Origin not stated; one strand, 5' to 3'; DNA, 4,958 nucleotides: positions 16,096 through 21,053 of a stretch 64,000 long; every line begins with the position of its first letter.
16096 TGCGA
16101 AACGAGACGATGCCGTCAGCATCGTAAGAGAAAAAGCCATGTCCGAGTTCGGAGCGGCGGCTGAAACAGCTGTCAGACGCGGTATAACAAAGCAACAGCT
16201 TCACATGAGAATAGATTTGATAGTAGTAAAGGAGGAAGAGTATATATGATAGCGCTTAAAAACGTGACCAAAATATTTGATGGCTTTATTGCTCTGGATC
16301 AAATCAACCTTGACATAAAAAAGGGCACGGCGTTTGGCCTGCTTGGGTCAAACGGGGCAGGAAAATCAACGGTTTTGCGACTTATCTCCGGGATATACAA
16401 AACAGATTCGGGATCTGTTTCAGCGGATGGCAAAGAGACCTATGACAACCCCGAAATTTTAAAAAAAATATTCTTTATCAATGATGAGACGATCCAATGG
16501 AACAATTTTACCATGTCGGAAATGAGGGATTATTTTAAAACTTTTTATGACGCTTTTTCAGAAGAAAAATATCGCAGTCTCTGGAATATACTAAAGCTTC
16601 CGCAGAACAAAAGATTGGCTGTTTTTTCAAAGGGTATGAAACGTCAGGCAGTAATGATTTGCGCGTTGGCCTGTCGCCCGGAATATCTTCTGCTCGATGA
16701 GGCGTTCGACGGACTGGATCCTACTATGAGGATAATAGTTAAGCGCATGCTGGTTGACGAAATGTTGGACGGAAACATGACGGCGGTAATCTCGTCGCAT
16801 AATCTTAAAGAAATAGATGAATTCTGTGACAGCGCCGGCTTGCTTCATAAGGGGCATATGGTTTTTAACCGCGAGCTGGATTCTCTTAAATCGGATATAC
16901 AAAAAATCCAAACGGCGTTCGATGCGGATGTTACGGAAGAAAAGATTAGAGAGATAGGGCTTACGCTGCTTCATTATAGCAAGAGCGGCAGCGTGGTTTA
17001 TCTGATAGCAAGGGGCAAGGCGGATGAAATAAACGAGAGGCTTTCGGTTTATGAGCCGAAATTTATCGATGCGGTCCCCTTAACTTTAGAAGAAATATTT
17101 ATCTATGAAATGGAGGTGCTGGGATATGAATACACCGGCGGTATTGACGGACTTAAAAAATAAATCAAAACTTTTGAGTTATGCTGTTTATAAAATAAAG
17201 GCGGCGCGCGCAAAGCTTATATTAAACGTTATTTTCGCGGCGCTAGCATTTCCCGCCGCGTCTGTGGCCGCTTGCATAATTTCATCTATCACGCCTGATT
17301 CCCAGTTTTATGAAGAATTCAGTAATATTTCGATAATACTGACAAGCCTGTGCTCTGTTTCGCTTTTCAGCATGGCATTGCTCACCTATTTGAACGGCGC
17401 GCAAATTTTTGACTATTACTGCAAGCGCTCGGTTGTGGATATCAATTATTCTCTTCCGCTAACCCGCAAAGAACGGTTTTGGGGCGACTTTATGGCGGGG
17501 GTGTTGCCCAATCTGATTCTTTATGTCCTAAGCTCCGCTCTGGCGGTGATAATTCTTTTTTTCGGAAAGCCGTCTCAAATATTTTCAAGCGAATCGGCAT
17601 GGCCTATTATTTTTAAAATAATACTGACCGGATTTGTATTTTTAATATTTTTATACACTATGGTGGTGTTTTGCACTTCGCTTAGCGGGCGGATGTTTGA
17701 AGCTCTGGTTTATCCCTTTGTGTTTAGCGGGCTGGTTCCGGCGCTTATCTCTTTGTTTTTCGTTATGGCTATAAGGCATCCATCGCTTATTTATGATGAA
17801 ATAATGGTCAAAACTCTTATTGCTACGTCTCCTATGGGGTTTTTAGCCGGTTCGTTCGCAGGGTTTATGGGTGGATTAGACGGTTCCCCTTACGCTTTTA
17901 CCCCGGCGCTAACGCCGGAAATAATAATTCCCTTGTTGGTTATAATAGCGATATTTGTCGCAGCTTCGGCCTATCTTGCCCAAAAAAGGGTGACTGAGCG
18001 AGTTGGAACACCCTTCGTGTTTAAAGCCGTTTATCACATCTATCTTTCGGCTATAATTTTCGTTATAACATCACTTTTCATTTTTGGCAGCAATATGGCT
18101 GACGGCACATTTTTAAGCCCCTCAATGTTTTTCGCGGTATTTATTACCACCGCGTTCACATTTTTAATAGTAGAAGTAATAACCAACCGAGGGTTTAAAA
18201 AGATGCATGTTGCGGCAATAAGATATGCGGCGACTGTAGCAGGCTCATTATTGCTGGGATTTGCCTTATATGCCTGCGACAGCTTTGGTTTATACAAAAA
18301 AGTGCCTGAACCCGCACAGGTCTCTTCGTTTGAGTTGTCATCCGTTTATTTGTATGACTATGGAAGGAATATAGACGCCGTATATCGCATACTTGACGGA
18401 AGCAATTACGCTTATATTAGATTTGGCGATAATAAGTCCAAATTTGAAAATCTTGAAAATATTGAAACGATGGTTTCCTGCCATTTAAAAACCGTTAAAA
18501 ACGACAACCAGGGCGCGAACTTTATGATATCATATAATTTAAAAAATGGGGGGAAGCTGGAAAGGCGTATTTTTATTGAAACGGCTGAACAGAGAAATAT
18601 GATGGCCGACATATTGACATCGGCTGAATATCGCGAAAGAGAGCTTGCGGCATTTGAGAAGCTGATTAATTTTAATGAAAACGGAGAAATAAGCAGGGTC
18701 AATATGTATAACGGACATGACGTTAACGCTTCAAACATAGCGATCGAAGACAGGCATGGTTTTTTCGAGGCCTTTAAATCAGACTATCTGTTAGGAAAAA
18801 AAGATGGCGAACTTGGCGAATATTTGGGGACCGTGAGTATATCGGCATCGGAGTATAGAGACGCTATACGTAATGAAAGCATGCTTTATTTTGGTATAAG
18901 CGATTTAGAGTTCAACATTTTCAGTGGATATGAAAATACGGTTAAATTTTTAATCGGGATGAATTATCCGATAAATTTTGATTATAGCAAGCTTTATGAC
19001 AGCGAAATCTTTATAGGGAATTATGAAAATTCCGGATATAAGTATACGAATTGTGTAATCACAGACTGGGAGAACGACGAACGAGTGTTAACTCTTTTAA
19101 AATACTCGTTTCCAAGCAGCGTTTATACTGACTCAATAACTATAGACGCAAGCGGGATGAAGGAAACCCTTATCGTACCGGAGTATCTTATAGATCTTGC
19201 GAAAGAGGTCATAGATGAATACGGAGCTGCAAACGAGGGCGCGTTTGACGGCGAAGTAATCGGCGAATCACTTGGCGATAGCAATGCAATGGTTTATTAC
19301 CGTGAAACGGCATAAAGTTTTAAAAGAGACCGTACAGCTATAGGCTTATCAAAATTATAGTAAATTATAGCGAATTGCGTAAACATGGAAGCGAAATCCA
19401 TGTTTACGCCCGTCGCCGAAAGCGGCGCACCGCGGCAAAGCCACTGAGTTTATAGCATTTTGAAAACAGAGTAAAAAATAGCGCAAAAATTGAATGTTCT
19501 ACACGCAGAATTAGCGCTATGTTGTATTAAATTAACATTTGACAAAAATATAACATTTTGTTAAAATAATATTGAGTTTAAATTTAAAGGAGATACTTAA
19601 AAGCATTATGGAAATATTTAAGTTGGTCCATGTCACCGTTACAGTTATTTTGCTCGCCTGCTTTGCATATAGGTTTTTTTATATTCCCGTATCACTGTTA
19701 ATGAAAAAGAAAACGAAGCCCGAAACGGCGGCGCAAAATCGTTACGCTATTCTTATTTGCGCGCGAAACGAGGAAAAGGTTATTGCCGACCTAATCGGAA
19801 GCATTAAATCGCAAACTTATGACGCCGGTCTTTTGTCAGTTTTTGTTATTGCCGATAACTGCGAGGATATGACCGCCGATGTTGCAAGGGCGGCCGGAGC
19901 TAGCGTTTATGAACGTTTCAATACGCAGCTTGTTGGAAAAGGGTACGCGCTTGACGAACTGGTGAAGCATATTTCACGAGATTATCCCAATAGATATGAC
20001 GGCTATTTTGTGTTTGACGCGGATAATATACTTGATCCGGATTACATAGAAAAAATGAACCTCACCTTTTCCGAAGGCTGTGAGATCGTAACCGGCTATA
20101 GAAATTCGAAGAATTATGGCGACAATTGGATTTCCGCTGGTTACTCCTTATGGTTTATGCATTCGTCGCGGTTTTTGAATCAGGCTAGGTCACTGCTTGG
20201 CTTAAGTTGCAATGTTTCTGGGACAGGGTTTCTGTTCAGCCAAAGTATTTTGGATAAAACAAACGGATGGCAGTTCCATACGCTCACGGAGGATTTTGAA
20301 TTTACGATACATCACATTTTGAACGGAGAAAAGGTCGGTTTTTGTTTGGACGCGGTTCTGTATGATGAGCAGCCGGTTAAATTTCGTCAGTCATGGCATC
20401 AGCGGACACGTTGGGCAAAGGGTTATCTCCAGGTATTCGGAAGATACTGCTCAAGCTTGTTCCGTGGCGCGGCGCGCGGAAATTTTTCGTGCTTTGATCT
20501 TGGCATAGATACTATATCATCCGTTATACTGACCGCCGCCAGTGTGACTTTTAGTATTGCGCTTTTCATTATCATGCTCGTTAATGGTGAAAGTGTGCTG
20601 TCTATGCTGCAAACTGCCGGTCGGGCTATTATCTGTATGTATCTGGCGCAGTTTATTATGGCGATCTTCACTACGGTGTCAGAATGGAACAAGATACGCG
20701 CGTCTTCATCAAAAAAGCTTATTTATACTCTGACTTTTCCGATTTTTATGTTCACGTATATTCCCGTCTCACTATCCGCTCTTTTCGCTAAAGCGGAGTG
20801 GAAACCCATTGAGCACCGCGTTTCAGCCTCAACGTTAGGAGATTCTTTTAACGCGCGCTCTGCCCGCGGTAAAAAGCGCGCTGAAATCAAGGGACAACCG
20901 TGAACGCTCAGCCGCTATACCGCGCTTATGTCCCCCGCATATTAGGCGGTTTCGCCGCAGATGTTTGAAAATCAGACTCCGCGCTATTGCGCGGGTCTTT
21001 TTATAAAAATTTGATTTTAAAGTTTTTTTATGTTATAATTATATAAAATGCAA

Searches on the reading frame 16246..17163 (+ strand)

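Call 57: search_protein_families(library=pfam, max_evalue=0.00001, proteins=[window:16246-17163:+])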
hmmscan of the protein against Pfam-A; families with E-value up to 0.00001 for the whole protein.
window:16246-17163:+ (305 aa): 2 families
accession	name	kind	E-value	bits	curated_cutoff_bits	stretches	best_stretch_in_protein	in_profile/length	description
PF00005.33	ABC_tran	-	8.8e-23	81.9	25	1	17-154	1-136/137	ABC transporter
PF13304.12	AAA_21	-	2.5e-07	31.5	27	0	31-50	3-22/304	AAA domain, putative AbiEii toxin, Type IV TA system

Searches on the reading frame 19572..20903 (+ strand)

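Call 57: search_protein_families(library=pfam, max_evalue=0.00001, proteins=[window:19572-20903:+])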
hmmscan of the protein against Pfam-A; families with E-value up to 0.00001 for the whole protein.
window:19572-20903:+ (443 aa): 4 families
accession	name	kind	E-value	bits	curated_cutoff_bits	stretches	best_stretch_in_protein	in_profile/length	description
PF13641.12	Glyco_tranf_2_3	-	1.2e-24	88.1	27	1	57-284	2-230/230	Glycosyltransferase like family 2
PF13632.12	Glyco_trans_2_3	-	2.5e-18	67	27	1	148-336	5-175/198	Glycosyl transferase family group 2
PF00535.33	Glycos_transf_2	-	1.2e-12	48.5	23.3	1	60-229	2-166/168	Glycosyl transferase family 2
PF13506.12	Glyco_transf_21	-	1.2e-07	31.8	21.7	1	141-283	30-174/174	Glycosyl transferase family 21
